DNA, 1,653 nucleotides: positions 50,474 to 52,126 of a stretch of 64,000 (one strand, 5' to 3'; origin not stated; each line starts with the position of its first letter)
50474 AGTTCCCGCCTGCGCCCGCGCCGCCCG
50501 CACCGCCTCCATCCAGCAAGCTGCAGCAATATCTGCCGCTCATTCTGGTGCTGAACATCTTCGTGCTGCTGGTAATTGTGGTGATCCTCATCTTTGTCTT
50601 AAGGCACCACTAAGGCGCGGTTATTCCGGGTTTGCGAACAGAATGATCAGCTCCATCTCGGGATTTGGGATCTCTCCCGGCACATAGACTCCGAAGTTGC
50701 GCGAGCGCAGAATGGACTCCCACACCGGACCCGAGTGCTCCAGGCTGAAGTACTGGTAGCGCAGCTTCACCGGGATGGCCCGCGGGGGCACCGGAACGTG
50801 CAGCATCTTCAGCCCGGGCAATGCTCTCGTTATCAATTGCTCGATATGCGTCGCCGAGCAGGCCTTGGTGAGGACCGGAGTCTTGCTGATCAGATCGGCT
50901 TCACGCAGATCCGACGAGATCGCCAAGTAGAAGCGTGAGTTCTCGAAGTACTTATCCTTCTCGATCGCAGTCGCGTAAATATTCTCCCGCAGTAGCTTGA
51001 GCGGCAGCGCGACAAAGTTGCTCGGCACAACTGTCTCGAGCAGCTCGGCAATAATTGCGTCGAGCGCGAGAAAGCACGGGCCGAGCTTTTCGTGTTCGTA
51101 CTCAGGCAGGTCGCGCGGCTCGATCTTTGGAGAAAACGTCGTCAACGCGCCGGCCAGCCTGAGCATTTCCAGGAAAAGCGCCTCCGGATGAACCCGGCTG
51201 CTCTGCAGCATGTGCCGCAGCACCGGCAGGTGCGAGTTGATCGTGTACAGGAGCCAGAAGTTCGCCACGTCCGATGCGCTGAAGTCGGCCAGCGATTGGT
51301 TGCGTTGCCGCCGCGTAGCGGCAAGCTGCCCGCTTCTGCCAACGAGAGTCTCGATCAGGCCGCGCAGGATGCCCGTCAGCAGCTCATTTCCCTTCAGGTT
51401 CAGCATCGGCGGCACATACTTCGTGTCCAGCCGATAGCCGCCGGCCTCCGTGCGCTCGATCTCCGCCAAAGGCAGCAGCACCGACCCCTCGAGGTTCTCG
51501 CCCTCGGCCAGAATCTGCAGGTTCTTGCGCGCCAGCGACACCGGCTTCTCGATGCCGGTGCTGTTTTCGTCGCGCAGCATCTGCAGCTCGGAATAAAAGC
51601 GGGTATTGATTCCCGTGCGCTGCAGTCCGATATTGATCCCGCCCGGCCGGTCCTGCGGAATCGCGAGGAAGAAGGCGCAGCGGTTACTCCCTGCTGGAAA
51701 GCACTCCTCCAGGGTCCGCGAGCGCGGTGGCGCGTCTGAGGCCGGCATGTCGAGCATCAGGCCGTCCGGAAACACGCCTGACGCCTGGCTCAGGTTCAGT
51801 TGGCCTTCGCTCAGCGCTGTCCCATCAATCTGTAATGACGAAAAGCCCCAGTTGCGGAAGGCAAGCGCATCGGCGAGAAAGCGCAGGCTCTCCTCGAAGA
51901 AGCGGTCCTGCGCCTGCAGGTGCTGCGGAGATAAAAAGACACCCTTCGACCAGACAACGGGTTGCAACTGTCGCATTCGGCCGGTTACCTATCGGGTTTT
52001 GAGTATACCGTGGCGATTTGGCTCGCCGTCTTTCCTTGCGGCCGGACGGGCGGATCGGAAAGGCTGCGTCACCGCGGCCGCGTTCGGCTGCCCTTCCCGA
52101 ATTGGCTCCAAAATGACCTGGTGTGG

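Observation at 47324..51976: Two full-length, strongly diverged TssK paralogues in one locus, in an odd divergent/convergent gene geometry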

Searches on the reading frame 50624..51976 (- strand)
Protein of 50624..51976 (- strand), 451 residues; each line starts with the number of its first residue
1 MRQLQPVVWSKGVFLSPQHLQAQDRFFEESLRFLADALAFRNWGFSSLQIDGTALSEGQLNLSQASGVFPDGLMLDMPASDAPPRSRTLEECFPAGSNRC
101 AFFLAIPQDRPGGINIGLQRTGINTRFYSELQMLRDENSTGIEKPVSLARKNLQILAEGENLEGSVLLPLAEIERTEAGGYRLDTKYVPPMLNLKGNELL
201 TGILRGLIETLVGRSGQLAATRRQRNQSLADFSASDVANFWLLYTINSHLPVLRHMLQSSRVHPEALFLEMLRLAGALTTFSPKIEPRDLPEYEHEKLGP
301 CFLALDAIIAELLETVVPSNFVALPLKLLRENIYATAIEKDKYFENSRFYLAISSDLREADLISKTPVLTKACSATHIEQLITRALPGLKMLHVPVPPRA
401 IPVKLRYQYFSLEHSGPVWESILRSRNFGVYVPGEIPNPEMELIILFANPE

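Call 7: search_protein_families(library=pfam, proteins=[window:50624-51976:-])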
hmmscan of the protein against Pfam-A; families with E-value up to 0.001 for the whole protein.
window:50624-51976:- (451 aa): 1 family
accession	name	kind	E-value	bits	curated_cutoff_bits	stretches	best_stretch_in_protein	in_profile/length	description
PF05936.17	T6SS_VasE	-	5.5e-140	467.4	23.4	1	19-445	1-428/429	Bacterial Type VI secretion, VC_A0110, EvfL, ImpJ, VasE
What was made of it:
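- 50621..51976 (-): tssK2: the K2-type TssK paralogue (451 aa). Stands alone, divergent from tssB. PF05936 E = 5.5e-140 (call 7).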

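Call 10: find_encoding_contigs(protein=window:50624-51976:-, flank=10000, max_places=6)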
Protein window:50624-51976:- (451 aa): no gene with exactly this product is on record in the collection.

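Call 11: find_homologous_proteins(query=window:50624-51976:-)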
Query window:50624-51976:- (451 aa): 2982 proteins with E <= 0.001 among 8000 candidates; the best 120 are listed.
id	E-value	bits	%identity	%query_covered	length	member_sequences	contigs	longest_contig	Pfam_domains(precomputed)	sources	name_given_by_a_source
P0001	0.0e+0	1009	100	100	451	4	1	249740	PF05936.18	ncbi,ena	-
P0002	5.4e-288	973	96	100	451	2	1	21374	PF05936.18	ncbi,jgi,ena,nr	ncbi:MAG: type VI secretion system baseplate subunit TssK [Silvibacterium sp.]|nr:type VI secretion 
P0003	6.8e-283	956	94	100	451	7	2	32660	PF05936.18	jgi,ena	-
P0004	1.7e-282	955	94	99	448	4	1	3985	PF05936.18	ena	-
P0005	2.4e-273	925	90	100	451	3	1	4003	PF05936.18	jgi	-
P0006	4.1e-273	924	90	100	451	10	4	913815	PF05936.18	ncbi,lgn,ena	-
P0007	5.1e-273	924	90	100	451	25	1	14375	PF05936.18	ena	-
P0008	1.0e-272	923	90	100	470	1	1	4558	PF05936.18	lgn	-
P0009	2.1e-272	922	90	100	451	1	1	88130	PF05936.18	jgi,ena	-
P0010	5.4e-272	920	90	100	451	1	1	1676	PF05936.18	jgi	jgi:type VI secretion system protein ImpJ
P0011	1.3e-271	919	90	100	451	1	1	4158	PF05936.18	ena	-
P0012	2.6e-271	918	90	100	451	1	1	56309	PF05936.18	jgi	jgi:type VI secretion system protein ImpJ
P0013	6.7e-271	917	89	100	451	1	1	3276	PF05936.18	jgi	jgi:type VI secretion system protein ImpJ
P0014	4.0e-265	898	87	100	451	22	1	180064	PF05936.18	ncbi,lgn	-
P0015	6.6e-264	894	87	100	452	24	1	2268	PF05936.18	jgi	jgi:type VI secretion system protein ImpJ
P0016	2.7e-258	875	91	94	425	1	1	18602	PF05936.18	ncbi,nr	ncbi:MAG TPA: type VI secretion system baseplate subunit TssK, partial [Silvibacterium sp.]|nr:type 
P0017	2.3e-255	865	84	100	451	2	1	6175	PF05936.18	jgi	jgi:type VI secretion system protein ImpJ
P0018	1.6e-253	859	83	100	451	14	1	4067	PF05936.18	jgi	-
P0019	5.3e-253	858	83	100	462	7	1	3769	PF05936.18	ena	-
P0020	1.1e-252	857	83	100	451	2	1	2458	PF05936.18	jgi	jgi:type VI secretion system protein ImpJ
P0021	1.4e-250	850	82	100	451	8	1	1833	PF05936.18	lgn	-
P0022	1.6e-249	846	82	100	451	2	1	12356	PF05936.18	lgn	-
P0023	3.3e-249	845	81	100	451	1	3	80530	PF05936.18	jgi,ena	-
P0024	7.0e-249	844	81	100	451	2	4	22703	PF05936.18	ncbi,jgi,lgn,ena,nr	ncbi:MAG TPA: type VI secretion system baseplate subunit TssK [Terracidiphilus sp.]|nr:type VI secre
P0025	7.5e-249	844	81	100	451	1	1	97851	PF05936.18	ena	-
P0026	4.6e-248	841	81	100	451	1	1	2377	PF05936.18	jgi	-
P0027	7.7e-248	841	81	100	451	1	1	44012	PF05936.18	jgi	jgi:type VI secretion system protein ImpJ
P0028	1.4e-247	840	81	100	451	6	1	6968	PF05936.18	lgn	-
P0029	1.6e-247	840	82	100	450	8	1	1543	PF05936.18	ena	-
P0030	2.2e-247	839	81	99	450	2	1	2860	PF05936.18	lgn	-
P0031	2.5e-247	839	81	100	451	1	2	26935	PF05936.18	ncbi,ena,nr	ncbi:MAG TPA: type VI secretion system baseplate subunit TssK [Terracidiphilus sp.]|nr:type VI secre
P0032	3.3e-247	838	81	100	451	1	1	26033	PF05936.18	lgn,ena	-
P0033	3.3e-247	838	81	100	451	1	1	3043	PF05936.18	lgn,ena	-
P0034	3.6e-247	838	81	100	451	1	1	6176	PF05936.18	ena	-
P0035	4.0e-247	838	80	100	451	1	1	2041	PF05936.18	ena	-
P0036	4.3e-247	838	81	100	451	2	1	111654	PF05936.18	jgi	jgi:type VI secretion system protein ImpJ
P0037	5.6e-247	838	80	100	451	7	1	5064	PF05936.18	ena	-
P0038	7.0e-247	837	80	100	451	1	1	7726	PF05936.18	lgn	-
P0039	7.5e-247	837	80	100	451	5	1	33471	PF05936.18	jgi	jgi:type VI secretion system protein ImpJ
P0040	1.7e-246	836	79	100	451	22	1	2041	PF05936.18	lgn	-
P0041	2.6e-246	836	80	100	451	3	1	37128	PF05936.18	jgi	jgi:type VI secretion system protein ImpJ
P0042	2.7e-246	835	79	100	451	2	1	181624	PF05936.18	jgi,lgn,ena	-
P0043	3.4e-246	835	80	100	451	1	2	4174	PF05936.18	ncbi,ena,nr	ncbi:MAG: type VI secretion system baseplate subunit TssK [Acidobacteriota bacterium]|nr:type VI sec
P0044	3.6e-246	835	80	100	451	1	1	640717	PF05936.18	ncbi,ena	-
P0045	1.3e-245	833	80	100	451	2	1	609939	PF05936.18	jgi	jgi:type VI secretion system protein ImpJ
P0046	1.3e-245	833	80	100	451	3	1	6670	PF05936.18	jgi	jgi:type VI secretion system protein ImpJ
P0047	1.4e-245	833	80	100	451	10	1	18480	PF05936.18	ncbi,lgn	-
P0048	2.0e-245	833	80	100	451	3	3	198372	PF05936.18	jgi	jgi:type VI secretion system protein ImpJ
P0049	2.9e-245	832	80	100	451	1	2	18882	PF05936.18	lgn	-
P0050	2.9e-245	832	80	100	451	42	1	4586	PF05936.18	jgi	jgi:type VI secretion system protein ImpJ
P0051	6.7e-245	831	79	100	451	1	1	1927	PF05936.18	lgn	-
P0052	1.4e-244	830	79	100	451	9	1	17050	PF05936.18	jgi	jgi:type VI secretion system protein ImpJ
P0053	1.5e-244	830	80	100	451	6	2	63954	PF05936.18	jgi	jgi:type VI secretion system protein ImpJ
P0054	1.6e-244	830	80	100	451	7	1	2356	PF05936.18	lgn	-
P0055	2.3e-244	829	80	100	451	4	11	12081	PF05936.18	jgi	jgi:type VI secretion system protein ImpJ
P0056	2.7e-244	829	80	100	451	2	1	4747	PF05936.18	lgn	-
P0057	3.1e-244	829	79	100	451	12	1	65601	PF05936.18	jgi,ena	-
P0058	3.6e-244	828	79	100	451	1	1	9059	PF05936.18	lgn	-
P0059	6.1e-244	828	79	100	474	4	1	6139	PF05936.18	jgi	jgi:type VI secretion system protein ImpJ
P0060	6.6e-244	828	80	100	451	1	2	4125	PF05936.18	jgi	jgi:type VI secretion system protein ImpJ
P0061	6.7e-244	828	79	100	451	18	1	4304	PF05936.18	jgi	jgi:type VI secretion system protein ImpJ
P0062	7.6e-244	827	79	100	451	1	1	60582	PF05936.18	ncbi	-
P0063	3.1e-243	825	80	100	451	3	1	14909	PF05936.18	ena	-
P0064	4.5e-243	825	80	100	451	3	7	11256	PF05936.18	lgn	-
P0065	4.9e-243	825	80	100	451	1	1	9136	PF05936.18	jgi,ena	-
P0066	6.5e-243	824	80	100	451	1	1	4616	PF05936.18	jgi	jgi:type VI secretion system protein ImpJ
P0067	6.9e-243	824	79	100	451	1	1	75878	PF05936.18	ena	-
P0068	9.3e-243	824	79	100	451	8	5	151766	PF05936.18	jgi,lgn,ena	jgi:type VI secretion system protein ImpJ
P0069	1.5e-242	823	80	100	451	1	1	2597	PF05936.18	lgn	-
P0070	2.0e-242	823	80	100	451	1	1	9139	PF05936.18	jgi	jgi:type VI secretion system protein ImpJ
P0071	2.8e-242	822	79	100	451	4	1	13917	PF05936.18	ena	-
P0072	4.2e-242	822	80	100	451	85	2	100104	PF05936.18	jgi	jgi:type VI secretion system protein ImpJ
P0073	4.7e-242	821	79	100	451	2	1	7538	PF05936.18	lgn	-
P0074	5.1e-242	821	79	100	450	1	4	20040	PF05936.18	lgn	-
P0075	6.8e-242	821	80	100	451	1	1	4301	PF05936.18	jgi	jgi:type VI secretion system protein ImpJ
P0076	9.2e-242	821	78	100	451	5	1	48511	PF05936.18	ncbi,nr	ncbi:MAG TPA: type VI secretion system baseplate subunit TssK [Terracidiphilus sp.]|nr:type VI secre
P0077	2.7e-241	819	78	100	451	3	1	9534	PF05936.18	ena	-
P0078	2.9e-241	819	80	100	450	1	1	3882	PF05936.18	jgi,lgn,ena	-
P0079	3.0e-241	819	79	100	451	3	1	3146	PF05936.18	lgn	-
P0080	3.1e-241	819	77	100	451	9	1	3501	PF05936.18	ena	-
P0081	5.0e-241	818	78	100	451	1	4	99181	PF05936.18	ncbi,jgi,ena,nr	ncbi:MAG TPA: type VI secretion system baseplate subunit TssK [Terracidiphilus sp.]|nr:type VI secre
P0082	5.3e-241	818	78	100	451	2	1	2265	PF05936.18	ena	-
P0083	6.1e-241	818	78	100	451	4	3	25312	PF05936.18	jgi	jgi:type VI secretion system protein ImpJ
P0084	7.9e-241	817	79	100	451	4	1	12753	PF05936.18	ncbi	-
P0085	1.0e-240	817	78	100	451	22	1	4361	PF05936.18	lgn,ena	-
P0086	1.6e-240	816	78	100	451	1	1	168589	PF05936.18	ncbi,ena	-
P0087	2.0e-240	816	78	100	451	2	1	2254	PF05936.18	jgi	jgi:type VI secretion system protein ImpJ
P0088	4.2e-240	815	78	100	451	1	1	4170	PF05936.18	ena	-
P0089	5.8e-240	815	78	100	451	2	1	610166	PF05936.18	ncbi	-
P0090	1.1e-239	814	78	100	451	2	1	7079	PF05936.18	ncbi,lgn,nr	ncbi:MAG TPA: type VI secretion system baseplate subunit TssK [Terracidiphilus sp.]|nr:type VI secre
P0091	1.2e-239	814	76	100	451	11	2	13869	PF05936.18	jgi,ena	jgi:type VI secretion system protein ImpJ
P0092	1.3e-239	813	78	100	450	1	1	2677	PF05936.18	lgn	-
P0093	2.6e-239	812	79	100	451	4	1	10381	PF05936.18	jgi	jgi:type VI secretion system protein ImpJ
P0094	3.2e-239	812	76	100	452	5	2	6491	PF05936.18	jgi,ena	-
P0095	3.9e-239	812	77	100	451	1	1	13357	PF05936.18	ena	-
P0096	8.2e-239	811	78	100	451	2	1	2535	PF05936.18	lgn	-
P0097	3.0e-238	809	78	100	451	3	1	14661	PF05936.18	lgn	-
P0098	5.0e-238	808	78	100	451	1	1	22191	PF05936.18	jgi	jgi:type VI secretion system protein ImpJ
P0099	1.4e-237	807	78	100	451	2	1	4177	PF05936.18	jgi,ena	-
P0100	1.7e-237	806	77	100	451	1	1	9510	PF05936.18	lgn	-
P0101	2.3e-237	806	78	100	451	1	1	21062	PF05936.18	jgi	jgi:type VI secretion system protein ImpJ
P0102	4.0e-237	805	76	100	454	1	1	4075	PF05936.18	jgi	jgi:type VI secretion system protein ImpJ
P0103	4.6e-237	805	76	100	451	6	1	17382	PF05936.18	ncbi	-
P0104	5.5e-237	805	77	100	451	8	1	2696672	PF05936.18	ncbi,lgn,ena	-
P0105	1.2e-236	804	77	100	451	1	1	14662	PF05936.18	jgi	jgi:type VI secretion system protein ImpJ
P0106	2.2e-236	803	77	100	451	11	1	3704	PF05936.18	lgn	-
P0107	2.8e-236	802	78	100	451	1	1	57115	PF05936.18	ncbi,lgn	ncbi:MAG TPA: type VI secretion system baseplate subunit TssK [Acidobacteriaceae bacterium]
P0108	1.3e-233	794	76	100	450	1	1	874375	PF05936.18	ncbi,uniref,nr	ncbi:type VI secretion system baseplate subunit TssK [Paracidobacterium acidisoli]|uniref:Type VI se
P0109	1.6e-233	793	75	100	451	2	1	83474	PF05936.18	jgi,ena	-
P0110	8.1e-233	791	75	100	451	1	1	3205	PF05936.18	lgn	-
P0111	1.7e-232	790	77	100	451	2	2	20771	PF05936.18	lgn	-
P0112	1.3e-230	784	76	100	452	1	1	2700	PF05936.18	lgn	-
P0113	2.0e-230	783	74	100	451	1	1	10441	PF05936.18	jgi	jgi:type VI secretion system protein ImpJ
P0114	1.6e-228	777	74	100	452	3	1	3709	PF05936.18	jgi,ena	-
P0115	2.6e-228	776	75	100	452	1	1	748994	PF05936.18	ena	-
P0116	1.6e-227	774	73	100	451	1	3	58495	PF05936.18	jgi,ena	-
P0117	4.8e-227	772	73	100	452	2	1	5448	PF05936.18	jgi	jgi:type VI secretion system protein ImpJ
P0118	8.1e-226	768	79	94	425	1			PF05936.18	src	-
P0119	3.6e-223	759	73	99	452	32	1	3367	PF05936.18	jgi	jgi:type VI secretion system protein ImpJ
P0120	1.5e-222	757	73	100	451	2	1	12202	PF05936.18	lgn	-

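Call 12: find_encoding_contigs(protein=P0108, flank=10000, max_places=3)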
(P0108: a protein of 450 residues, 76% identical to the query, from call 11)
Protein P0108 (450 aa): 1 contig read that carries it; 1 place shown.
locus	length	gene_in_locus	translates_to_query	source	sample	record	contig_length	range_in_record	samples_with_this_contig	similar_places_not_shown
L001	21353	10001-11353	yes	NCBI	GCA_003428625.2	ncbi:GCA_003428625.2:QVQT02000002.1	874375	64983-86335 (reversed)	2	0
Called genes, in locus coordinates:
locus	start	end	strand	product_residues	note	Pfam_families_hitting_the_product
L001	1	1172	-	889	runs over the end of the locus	PF02861:Clp_N, PF23569:NBD_SMAX1, PF00004:AAA, PF17871:AAA_lid_9, PF00004:AAA, PF07724:AAA_2, PF07728:AAA_5, PF10431:ClpB_D2-small, +4 more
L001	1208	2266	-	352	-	PF06996:T6SS_TssG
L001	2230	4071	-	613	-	PF05947:T6SS_TssF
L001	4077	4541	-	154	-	PF04965:GPW_gp25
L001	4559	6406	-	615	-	PF06812:ImpA_N, PF16989:T6SS_VasJ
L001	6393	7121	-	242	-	PF07024:ImpE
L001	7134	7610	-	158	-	PF05638:T6SS_HCP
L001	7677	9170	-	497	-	PF05943:VipB, PF18945:VipB_2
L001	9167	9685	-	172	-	PF05591:T6SS_VipA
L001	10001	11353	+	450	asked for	PF05936:T6SS_VasE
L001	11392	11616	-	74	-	-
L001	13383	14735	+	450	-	PF05936:T6SS_VasE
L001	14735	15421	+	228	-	PF09850:DotU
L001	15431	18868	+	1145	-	PF14331:IcmF-related_N, PF06761:IcmF-related, PF21070:IcmF_helical (weak), PF06744:IcmF_C (weak)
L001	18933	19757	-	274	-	PF00481:PP2C, PF13672:PP2C_2, PF07228:SpoIIE (faint)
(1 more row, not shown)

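Call 13: find_encoding_contigs(protein=P0104, flank=10000, max_places=3)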
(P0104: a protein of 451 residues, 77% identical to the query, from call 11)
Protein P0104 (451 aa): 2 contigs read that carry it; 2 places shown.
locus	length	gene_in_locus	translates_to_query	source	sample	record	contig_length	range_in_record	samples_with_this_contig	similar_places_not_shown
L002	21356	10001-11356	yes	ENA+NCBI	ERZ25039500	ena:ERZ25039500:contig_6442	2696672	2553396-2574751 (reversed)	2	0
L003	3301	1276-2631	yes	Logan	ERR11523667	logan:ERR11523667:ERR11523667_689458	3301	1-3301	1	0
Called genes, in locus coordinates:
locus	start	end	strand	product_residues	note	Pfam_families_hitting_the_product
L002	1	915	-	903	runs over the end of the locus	PF02861:Clp_N, PF23569:NBD_SMAX1, PF00004:AAA, PF17871:AAA_lid_9, PF07724:AAA_2, PF00004:AAA, PF07728:AAA_5, PF10431:ClpB_D2-small, +3 more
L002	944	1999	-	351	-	PF06996:T6SS_TssG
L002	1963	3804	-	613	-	PF05947:T6SS_TssF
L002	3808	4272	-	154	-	PF04965:GPW_gp25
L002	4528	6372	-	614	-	-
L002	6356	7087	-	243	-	PF07024:ImpE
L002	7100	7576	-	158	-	PF05638:T6SS_HCP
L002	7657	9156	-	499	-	PF05943:VipB, PF18945:VipB_2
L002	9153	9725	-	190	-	PF05591:T6SS_VipA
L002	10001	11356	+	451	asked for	PF05936:T6SS_VasE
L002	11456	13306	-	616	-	-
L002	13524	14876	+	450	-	PF05936:T6SS_VasE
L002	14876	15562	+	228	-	PF09850:DotU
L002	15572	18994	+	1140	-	PF14331:IcmF-related_N, PF06761:IcmF-related, PF21070:IcmF_helical, PF06744:IcmF_C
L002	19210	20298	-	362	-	PF13384:HTH_23, PF13518:HTH_28 (weak), PF13551:HTH_29, PF13565:HTH_32, PF13358:DDE_3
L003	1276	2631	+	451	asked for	PF05936:T6SS_VasE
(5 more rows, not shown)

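Call 15: search_protein_families(library=ncbifam, proteins=[window:50624-51976:-], max_evalue=0.01)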
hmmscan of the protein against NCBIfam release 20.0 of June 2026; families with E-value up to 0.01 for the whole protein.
window:50624-51976:- (451 aa): 1 family
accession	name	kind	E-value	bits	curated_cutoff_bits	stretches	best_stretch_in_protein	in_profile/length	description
TIGR03353.2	VI_chp_4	equivalog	4.3e-127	424.8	100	1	5-444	1-427/429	type VI secretion system baseplate subunit TssK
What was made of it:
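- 50621..51976 (-): TIGR03353 at 425 bits (call 15).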

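Call 18: find_encoding_contigs(protein=P0001, flank=10000, max_places=3)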
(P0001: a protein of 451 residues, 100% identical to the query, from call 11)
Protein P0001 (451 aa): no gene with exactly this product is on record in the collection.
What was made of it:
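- Tried and rejected: Exact look-up of the window's own contig: failed (calls 10, 18).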

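Call 45: search_solved_structures(query=window:50624-51976:-, show_alignments=1, max_evalue=0.001)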
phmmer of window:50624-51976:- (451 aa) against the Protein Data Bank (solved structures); distinct sequences matched with E-value up to 0.001: 6.
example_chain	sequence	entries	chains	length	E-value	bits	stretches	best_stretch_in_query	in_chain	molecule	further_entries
5y0e_A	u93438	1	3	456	2.8e-57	197.7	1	2-443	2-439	TssK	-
5m30_A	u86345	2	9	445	1.7e-49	172.1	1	7-445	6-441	Type VI secretion protein | TssK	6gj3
6giy_D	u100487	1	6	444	1.9e-49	171.9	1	7-445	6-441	TssK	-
6n38_A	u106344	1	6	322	9e-35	123.6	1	7-320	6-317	Putative type VI secretion protein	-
5mwn_A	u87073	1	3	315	8.8e-34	120.3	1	7-318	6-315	Type VI secretion protein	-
5m2y_A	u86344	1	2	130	1.8e-08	36.9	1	335-445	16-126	TssK C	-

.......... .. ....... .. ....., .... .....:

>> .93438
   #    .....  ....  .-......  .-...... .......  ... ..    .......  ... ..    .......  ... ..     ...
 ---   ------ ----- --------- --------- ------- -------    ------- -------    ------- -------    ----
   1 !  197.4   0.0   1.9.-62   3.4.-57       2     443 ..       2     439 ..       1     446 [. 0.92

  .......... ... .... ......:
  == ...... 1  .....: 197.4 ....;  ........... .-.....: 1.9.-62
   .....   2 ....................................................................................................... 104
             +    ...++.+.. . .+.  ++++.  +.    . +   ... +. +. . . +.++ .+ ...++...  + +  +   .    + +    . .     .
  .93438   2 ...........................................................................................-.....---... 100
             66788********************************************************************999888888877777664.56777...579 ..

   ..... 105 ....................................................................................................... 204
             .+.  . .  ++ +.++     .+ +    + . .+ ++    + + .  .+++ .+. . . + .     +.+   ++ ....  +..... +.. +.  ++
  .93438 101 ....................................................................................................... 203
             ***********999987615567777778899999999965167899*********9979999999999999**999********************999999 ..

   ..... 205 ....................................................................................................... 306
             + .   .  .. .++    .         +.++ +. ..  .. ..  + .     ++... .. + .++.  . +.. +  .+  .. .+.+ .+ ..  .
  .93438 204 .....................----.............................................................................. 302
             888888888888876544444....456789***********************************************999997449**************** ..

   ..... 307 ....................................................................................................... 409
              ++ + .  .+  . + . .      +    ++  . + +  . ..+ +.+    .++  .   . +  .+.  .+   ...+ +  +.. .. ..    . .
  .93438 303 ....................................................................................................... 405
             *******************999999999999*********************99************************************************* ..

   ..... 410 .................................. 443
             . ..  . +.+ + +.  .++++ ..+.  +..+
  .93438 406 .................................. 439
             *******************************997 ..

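Call 56: search_dna_similar(query=window:50624-51976:-, collection=plasmids, mode=protein, max_rows=12)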
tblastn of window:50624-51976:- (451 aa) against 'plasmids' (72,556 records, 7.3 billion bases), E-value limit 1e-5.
Records with a match: 550; places in all: 589; records where one place covers at least 80% of the query: 542.
Best place of each record, by identity: 60-80% 1; <60% 549.
By first word of the organism name: Ralstonia 126; Rhizobium 94; Escherichia 70; Campylobacter 36; Leisingera 18; Burkholderia 15; Vibrio 15; Pantoea 14; Cronobacter 14; Rahnella 12; and 53 more.
By predicted mobility (MOB-suite, as given by PLSDB): non-mobilizable 268; conjugative 146; mobilizable 136.
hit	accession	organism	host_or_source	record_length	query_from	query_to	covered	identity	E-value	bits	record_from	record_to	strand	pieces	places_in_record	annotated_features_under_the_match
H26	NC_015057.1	Granulicella tundricola MP5ACTX9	-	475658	1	447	99%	62.2%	0e+0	590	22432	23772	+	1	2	tssK: type VI secretion system baseplate subunit TssK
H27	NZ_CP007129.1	Gemmatirosa kalamazoonensis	-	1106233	1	447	99%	43.6%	1e-107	357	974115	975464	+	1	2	record has no annotation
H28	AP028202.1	Paraburkholderia largidicola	Physopelta gutta,midgut,Midgut crypts ...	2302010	7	444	97%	34.2%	5e-74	259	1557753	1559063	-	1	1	tssK_2: type VI secretion system baseplate subunit TssK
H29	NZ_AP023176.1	Paraburkholderia largidicola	Physopelta gutta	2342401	7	444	97%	34.2%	5e-74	259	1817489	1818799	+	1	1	none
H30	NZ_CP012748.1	Paraburkholderia caribensis MBA4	soil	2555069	7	444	97%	34.2%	2e-73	258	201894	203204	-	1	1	none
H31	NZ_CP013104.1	Paraburkholderia caribensis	-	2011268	7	444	97%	34.2%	3e-73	257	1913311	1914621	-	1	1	none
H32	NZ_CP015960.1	Paraburkholderia caribensis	Mimosa,single cell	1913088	7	444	97%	34.2%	5e-73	257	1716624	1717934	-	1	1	none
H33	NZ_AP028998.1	Paraburkholderia sp. 22B1P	-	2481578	7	444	97%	34.0%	5e-73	257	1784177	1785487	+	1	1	none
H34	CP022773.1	Ralstonia solanacearum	Solanum tuberosum,single cell,Potato ...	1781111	7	444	97%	33.0%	1e-69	247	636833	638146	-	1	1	type VI secretion system baseplate subunit TssK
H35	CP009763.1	Ralstonia solanacearum OE1-1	Solanum virginianum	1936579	7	444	97%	33.0%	1e-69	247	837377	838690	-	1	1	tssK: type VI secretion system baseplate subunit TssK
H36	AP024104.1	Ralstonia solanacearum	-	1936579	7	444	97%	33.0%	1e-69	247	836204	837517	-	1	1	type VI secretion protein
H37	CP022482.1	Ralstonia solanacearum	peanut,cell culture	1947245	7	444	97%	33.0%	1e-69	247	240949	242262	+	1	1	type VI secretion system-associated protein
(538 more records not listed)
